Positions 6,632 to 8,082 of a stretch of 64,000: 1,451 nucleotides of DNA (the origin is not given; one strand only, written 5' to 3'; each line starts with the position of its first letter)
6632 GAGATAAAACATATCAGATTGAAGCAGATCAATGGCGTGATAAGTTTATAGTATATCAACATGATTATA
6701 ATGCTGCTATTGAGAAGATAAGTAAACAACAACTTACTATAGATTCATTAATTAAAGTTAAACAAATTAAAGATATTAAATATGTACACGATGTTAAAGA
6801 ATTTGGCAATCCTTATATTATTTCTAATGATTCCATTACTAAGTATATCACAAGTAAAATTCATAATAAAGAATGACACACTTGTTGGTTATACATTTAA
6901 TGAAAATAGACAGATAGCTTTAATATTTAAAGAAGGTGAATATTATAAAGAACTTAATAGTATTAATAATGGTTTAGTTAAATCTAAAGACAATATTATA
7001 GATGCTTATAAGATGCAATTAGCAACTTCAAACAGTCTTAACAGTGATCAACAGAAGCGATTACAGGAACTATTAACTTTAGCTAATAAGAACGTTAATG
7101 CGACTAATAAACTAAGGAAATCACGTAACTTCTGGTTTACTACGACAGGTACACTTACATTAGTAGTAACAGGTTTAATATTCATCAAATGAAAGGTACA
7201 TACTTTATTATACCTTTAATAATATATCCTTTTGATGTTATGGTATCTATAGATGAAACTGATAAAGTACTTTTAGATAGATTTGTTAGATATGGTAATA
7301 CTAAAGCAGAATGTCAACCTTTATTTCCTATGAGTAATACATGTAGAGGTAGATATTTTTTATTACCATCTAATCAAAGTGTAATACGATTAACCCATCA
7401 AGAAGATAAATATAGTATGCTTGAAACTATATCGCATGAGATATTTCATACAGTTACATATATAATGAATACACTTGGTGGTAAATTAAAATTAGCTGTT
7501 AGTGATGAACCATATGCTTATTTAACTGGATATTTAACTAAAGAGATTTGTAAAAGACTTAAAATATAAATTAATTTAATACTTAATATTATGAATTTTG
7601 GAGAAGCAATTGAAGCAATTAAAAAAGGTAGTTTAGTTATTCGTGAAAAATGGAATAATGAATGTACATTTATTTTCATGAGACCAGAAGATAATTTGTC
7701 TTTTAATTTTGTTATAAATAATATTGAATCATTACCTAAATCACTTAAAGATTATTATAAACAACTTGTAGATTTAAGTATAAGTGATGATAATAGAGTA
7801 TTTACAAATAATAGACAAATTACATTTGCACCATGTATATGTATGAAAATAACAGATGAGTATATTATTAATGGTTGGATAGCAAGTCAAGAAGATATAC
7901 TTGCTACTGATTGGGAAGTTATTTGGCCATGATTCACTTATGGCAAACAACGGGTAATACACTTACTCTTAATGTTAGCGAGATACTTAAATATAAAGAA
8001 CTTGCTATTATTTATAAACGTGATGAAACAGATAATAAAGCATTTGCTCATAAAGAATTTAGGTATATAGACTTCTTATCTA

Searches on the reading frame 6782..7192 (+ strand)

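Call 88: search_protein_families(library=pfam, proteins=[window:6782-7192:+], max_evalue=0.01)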
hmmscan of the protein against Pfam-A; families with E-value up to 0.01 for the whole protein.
window:6782-7192:+ (136 aa): 1 family
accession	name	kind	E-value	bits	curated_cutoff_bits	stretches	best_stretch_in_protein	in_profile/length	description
PF11477.14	PM0188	-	0.0075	15.7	25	1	27-125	162-257/390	Sialyltransferase PMO188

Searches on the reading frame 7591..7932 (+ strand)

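Call 88: search_protein_families(library=pfam, proteins=[window:7591-7932:+], max_evalue=0.01)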
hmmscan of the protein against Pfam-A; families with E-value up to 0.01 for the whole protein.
window:7591-7932:+ (113 aa): 1 family
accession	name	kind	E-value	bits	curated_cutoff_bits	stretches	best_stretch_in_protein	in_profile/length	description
PF11195.14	Tad2-like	-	1.1e-18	67.9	25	1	1-111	1-73/73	Thoeris anti-defense 2-like domain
